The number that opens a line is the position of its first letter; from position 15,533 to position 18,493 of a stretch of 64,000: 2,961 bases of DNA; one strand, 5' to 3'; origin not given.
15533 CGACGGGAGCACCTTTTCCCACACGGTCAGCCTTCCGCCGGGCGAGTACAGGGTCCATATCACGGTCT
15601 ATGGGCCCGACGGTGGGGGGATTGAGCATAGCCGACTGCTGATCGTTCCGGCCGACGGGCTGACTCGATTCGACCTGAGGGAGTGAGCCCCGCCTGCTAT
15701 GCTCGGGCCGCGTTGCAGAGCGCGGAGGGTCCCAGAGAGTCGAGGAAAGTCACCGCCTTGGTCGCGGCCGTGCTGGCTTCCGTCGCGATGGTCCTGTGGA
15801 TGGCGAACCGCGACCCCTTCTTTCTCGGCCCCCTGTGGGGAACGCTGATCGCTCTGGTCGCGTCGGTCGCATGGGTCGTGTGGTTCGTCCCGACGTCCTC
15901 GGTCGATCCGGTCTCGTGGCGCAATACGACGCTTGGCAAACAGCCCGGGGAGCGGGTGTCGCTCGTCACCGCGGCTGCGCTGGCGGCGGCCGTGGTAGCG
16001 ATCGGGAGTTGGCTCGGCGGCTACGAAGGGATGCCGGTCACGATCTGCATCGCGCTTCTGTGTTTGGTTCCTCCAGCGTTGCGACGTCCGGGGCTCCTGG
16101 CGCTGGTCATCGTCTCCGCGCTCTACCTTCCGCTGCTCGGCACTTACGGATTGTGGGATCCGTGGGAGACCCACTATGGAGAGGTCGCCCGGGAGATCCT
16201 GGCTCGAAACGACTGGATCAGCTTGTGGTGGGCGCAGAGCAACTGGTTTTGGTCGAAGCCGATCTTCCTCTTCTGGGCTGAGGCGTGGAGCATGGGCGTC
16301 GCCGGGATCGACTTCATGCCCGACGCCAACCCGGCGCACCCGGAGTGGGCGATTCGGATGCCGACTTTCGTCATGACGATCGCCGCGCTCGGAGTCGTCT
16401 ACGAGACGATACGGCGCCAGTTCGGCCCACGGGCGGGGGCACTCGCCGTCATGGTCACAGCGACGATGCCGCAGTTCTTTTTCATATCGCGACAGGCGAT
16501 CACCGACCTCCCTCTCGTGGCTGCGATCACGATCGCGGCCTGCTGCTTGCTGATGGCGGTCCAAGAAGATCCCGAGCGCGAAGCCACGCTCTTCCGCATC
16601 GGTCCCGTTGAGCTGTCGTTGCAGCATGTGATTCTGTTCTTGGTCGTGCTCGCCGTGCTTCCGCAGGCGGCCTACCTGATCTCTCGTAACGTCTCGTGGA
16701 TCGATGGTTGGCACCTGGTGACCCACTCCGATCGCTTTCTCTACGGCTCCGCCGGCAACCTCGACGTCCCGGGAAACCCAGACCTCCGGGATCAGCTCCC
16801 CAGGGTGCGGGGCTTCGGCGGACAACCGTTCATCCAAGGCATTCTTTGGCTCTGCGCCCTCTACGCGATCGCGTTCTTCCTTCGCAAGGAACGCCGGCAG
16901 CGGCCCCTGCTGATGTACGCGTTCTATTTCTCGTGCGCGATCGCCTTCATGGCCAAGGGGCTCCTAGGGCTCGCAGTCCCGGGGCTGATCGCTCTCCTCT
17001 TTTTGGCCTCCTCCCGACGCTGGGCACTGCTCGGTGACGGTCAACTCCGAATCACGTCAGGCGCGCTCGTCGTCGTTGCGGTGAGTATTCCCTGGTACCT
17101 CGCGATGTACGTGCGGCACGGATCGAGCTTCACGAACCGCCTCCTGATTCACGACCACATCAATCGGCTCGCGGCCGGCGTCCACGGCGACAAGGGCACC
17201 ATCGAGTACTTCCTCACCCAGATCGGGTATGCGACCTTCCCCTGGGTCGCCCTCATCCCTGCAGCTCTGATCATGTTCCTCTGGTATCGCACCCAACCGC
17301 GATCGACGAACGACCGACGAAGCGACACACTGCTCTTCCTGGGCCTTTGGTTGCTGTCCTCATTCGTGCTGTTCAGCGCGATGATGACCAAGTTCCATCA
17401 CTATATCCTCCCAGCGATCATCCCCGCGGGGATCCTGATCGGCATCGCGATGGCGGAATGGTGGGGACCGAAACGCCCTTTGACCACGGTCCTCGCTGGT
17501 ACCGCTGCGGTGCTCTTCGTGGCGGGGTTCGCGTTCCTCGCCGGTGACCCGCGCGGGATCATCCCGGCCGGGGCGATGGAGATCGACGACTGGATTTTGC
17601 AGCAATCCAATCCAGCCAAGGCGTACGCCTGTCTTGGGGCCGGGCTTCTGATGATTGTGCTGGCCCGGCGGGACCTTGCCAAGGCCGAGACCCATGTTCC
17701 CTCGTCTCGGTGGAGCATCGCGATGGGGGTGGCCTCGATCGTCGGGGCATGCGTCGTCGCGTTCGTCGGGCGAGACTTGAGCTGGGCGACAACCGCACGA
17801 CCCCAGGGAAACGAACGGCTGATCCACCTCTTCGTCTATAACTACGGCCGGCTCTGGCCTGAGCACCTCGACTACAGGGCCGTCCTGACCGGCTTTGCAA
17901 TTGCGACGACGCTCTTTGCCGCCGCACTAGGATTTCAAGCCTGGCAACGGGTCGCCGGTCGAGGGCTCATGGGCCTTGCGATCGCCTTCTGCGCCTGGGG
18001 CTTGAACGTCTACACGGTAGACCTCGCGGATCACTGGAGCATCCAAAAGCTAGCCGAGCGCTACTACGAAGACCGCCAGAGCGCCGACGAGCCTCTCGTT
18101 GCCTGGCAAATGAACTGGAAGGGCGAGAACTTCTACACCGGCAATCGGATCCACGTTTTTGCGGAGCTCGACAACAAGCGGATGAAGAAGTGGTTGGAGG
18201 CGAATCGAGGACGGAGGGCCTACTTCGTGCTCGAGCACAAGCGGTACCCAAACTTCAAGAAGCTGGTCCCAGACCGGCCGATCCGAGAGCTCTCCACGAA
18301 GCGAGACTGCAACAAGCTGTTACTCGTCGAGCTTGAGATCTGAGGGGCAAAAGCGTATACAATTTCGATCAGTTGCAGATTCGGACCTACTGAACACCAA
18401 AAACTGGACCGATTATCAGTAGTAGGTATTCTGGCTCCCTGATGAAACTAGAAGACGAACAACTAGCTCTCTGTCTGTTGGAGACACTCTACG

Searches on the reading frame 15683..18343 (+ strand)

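Call 65: search_protein_families(library=pfam, proteins=[window:15683-18343:+], max_evalue=0.00001)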
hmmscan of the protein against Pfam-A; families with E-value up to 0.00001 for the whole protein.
window:15683-18343:+ (886 aa): 2 families
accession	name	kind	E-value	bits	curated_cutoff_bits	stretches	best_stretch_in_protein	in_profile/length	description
PF13231.12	PMT_2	-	2.1e-13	51.2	26.1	1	220-297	20-97/160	Dolichyl-phosphate-mannose-protein mannosyltransferase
PF02366.24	PMT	-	5.5e-06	26.6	22.7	1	138-301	6-163/245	Dolichyl-phosphate-mannose-protein mannosyltransferase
